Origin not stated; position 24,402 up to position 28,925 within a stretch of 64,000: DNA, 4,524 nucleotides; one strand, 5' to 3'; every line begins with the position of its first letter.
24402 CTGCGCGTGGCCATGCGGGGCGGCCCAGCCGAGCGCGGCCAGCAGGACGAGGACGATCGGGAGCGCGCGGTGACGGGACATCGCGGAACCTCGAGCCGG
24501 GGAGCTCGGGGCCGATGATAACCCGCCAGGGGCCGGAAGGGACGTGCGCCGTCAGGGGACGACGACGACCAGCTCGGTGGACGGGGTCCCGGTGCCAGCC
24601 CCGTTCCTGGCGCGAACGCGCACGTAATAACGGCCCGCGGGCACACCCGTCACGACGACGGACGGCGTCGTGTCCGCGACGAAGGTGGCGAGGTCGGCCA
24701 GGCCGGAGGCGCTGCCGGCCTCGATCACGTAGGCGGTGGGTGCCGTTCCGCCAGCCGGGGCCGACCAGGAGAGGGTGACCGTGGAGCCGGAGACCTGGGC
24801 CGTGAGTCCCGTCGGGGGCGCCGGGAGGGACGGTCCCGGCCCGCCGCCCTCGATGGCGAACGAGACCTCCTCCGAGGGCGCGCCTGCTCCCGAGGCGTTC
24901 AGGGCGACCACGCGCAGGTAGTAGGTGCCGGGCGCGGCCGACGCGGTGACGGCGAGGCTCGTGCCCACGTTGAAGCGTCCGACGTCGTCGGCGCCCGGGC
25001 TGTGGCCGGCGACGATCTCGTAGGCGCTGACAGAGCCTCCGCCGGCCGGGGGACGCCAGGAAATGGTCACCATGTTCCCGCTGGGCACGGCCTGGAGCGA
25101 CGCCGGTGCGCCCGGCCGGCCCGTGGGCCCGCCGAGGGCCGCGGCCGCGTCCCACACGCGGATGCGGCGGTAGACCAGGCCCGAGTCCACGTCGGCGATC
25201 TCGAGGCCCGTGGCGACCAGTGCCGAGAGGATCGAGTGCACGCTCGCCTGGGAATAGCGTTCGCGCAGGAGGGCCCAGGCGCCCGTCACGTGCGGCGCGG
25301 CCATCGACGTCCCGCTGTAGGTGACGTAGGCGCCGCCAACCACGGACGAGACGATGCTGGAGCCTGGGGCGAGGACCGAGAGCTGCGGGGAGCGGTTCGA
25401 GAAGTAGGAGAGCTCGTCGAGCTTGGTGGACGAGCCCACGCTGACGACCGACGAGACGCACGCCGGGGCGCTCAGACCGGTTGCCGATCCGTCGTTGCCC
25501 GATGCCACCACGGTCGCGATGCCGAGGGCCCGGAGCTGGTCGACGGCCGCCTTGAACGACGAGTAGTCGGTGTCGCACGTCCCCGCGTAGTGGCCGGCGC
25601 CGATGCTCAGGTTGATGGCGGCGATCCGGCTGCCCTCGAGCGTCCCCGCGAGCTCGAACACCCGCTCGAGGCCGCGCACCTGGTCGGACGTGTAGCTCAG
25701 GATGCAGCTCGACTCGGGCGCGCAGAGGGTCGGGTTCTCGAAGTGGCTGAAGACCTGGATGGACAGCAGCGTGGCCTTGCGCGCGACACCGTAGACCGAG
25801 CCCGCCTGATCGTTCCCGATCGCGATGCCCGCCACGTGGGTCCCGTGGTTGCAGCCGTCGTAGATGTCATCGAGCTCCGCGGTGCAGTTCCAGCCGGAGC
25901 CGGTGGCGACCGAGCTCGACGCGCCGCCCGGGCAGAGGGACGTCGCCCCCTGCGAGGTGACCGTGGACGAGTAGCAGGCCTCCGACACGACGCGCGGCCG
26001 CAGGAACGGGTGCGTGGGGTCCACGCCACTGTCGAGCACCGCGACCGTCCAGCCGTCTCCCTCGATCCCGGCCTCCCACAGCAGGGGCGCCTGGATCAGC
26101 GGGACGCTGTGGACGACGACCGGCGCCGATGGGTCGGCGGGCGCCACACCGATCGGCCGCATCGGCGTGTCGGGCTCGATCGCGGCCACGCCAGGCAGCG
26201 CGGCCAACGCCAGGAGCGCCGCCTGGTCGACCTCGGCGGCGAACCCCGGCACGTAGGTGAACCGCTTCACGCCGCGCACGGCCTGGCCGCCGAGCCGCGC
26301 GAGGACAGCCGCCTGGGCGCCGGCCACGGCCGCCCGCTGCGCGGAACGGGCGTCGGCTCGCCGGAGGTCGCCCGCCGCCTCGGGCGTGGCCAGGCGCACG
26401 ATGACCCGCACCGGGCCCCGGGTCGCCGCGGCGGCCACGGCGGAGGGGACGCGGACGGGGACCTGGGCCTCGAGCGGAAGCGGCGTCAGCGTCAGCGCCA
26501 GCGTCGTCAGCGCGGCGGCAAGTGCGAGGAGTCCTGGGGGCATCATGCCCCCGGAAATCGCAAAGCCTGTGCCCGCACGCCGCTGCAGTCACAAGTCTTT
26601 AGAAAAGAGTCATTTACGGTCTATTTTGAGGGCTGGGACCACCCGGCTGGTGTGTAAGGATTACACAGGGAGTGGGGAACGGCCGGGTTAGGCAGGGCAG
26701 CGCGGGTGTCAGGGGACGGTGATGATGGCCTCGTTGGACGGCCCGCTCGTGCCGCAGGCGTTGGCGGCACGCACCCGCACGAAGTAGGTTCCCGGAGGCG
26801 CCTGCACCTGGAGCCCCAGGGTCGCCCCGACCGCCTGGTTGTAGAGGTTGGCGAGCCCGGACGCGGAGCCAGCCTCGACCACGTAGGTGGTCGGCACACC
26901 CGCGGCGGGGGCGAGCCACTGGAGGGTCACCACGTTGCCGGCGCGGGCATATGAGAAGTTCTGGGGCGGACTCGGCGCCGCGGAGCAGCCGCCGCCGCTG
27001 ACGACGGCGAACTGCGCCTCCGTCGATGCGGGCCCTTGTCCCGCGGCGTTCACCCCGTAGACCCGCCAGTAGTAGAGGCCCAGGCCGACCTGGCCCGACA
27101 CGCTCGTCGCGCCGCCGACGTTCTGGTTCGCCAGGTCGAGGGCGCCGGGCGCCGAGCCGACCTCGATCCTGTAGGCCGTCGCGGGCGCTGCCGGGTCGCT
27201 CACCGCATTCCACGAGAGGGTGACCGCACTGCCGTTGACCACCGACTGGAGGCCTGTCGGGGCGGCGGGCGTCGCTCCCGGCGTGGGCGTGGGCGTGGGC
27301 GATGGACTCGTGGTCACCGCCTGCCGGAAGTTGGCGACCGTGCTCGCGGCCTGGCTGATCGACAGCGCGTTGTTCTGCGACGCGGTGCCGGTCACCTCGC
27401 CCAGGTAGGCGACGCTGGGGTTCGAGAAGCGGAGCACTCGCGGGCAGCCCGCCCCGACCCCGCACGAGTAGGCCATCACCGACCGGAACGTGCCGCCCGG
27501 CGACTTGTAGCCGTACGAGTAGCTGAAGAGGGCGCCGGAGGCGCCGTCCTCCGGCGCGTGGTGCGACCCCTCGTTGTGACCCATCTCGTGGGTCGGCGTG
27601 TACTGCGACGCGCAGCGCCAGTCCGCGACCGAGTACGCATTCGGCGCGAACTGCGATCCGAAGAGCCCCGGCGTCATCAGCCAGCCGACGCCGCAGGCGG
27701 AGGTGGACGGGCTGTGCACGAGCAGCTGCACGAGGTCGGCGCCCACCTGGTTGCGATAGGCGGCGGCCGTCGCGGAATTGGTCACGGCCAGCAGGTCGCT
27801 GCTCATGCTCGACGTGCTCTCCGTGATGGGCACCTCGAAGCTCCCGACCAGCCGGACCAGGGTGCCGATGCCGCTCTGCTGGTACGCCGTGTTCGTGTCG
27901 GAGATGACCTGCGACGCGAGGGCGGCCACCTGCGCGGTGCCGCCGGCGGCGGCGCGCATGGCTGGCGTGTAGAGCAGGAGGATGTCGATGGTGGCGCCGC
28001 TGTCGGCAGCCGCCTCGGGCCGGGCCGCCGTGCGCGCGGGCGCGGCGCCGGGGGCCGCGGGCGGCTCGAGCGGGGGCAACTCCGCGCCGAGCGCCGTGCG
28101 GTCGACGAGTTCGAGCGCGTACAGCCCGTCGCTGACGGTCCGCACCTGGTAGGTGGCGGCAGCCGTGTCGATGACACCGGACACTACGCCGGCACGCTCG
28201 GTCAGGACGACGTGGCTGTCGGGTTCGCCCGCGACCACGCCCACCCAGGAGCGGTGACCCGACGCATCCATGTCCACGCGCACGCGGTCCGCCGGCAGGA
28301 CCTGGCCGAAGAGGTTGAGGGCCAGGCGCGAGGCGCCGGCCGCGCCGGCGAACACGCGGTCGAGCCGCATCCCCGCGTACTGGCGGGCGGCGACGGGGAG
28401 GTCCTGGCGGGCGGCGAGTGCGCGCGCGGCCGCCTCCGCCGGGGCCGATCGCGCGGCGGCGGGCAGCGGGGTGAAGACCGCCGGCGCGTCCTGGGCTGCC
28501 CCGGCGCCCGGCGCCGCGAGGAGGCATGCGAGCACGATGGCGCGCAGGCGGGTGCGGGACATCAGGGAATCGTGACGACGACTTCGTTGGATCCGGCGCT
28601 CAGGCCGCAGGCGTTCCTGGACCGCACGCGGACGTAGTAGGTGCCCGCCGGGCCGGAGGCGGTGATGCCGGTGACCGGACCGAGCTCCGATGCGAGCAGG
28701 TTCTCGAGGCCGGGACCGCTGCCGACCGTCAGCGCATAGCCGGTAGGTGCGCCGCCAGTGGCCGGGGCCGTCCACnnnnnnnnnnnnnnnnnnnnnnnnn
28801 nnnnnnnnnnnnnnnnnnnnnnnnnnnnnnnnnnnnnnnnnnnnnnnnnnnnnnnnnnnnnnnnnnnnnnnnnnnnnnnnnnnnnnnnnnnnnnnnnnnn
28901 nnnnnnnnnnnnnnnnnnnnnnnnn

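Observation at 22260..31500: Tandem array of five secreted proteins with different catalytic domains but one shared Fn3-like module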

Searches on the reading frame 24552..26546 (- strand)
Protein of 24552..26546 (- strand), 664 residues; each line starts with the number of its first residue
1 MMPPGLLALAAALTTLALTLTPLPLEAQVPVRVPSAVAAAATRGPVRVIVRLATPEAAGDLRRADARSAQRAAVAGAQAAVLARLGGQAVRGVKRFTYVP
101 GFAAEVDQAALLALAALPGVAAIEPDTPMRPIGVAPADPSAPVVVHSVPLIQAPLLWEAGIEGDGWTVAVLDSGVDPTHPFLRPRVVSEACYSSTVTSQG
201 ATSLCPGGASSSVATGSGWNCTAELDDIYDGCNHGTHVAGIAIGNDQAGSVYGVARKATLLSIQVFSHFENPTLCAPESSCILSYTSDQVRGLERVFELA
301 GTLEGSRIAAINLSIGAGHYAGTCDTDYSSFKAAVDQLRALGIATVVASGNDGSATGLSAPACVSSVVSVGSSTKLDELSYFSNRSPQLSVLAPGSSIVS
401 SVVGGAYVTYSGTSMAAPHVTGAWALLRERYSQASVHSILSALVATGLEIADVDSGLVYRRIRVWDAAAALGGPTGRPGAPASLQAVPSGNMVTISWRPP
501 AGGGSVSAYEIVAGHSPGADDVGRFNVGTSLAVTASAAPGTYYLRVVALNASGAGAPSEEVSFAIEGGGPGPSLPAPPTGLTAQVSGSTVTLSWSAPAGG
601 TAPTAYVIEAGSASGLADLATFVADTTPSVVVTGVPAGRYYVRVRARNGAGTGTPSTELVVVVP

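Call 3: search_protein_families(library=pfam, proteins=[window:24552-26546:-], max_evalue=0.01)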
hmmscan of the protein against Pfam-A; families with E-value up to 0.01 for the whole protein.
window:24552-26546:- (664 aa): 7 families
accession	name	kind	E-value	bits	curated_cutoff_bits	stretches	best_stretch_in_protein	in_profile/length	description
PF00082.27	Peptidase_S8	-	2.9e-43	148.7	21.8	1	163-446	1-272/288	Subtilase family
PF00041.27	fn3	-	5e-17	62.3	25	2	577-660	2-82/84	Fibronectin type III domain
PF00801.26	PKD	-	2.7e-05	24.5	23.5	0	581-661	19-80/80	PKD domain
PF25788.1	Ig_Rha78A_N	-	9.7e-05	23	27.4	0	585-657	15-94/105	Rha78A-like, N-terminal immunoglobulin domain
PF04151.21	PPC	-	0.002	19.4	25.9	0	515-546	36-68/70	Bacterial pre-peptidase C-terminal domain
PF05922.21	Inhibitor_I9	-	0.0037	18.4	21.2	1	87-130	36-80/82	Peptidase inhibitor I9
PF07495.19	Y_Y_Y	-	0.009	16.3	26.6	0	625-662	26-63/65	Y_Y_Y domain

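Call 4: search_protein_families(library=ncbifam, proteins=[window:24552-26546:-], max_evalue=0.01)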
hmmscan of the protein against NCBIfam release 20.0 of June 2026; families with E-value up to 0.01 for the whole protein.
window:24552-26546:- (664 aa): 9 families
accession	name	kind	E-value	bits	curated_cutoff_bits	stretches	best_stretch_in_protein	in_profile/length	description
TIGR03921.1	T7SS_mycosin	equivalog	1e-28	100.5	278.75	2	226-452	44-268/353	type VII secretion-associated serine protease mycosin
NF033595.1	denti_PrtP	equivalog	5.6e-19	68.2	300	1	311-428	342-457/606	dentilisin complex serine proteinase subunit PrtP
NF040553.1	SGO_0316_fam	subfamily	2.7e-18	65.1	1400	2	148-269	270-400/1486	SGO_0316/SGO_0317 family LPXTG-anchored serine peptidase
NF051851.1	AtpSerPepEprS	equivalog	2.1e-16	59.2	1700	2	391-447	281-337/988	autotransporter serine peptidase EprS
TIGR03895.1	protease_PatA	subfamily_domain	1.3e-14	53.9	421.05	1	234-428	1-177/606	PatA/PatG family cyanobactin maturation protease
NF040809.1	germ_prot_CspBA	exception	1e-09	36.7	1250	1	359-428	397-473/1099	bifunctional germination protease/germinant receptor pseudoprotease CspBA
NF040808.2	CspC_non_triad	exception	5.4e-06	25.1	675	0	384-431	454-501/556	bile acid germinant receptor pseudoprotease CspC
NF049966.1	QH_SP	equivalog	0.00064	19.1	165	1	306-445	86-209/219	subtilisin-like serine protease QhpE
NF042956.1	IteS_antiphage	equivalog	0.0026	16.1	900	0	104-192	205-283/747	S8 family anti-phage peptidase IteS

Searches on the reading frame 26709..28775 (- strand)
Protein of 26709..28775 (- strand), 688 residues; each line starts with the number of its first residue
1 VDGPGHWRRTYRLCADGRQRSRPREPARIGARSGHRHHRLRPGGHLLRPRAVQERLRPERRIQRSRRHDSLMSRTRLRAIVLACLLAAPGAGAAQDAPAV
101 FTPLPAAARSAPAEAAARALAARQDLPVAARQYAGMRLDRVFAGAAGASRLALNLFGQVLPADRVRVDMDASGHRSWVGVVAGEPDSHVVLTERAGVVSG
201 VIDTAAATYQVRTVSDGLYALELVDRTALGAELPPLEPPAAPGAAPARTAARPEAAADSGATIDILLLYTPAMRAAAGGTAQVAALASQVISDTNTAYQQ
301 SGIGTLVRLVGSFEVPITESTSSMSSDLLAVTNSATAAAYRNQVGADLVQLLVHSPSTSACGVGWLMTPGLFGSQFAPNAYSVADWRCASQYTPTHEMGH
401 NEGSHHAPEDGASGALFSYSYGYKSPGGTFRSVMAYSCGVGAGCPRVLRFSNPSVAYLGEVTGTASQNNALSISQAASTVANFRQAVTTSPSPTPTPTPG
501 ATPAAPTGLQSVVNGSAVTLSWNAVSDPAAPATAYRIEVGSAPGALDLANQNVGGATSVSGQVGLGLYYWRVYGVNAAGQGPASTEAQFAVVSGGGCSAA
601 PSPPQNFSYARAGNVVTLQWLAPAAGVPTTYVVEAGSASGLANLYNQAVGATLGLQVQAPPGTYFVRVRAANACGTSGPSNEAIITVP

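Call 3: search_protein_families(library=pfam, proteins=[window:26709-28775:-], max_evalue=0.01)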
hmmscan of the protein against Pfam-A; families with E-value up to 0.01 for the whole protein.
window:26709-28775:- (688 aa): 4 families
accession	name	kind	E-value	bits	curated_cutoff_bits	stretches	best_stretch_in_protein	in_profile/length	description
PF13688.12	Reprolysin_5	-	1.2e-13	52.2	27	1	261-451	3-196/196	Metallo-peptidase family M12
PF13583.11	Reprolysin_4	-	2.3e-13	50.7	22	1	262-462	4-195/203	Metallo-peptidase family M12B Reprolysin-like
PF00041.27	fn3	-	3.4e-10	40.4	25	2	505-588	2-82/84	Fibronectin type III domain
PF13582.12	Reprolysin_3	-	9.8e-08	33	22.4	1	289-406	6-122/123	Metallo-peptidase family M12B Reprolysin-like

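Call 4: search_protein_families(library=ncbifam, proteins=[window:26709-28775:-], max_evalue=0.01)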
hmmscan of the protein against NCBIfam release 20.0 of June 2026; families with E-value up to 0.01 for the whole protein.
window:26709-28775:- (688 aa): 2 families
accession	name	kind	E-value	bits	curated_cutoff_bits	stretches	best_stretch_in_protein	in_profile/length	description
NF052434.1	Mep72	equivalog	5.1e-32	111.2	645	1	262-498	1-246/573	biofilm-associated metzincin protease Mep72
NF033511.1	metallo_CpaA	exception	4.9e-08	31.7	750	1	260-419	377-523/575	metalloendopeptidase CpaA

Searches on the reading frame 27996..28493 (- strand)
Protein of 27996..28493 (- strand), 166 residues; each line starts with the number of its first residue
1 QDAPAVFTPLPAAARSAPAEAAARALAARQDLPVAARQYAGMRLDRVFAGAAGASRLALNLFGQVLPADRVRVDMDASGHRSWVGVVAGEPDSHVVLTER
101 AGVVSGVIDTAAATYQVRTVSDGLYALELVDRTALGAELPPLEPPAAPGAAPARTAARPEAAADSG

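Call 27: search_protein_families(library=pfam, proteins=[window:27996-28493:-], max_evalue=1)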
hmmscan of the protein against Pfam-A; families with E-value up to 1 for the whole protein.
seq(166 aa): 0 families
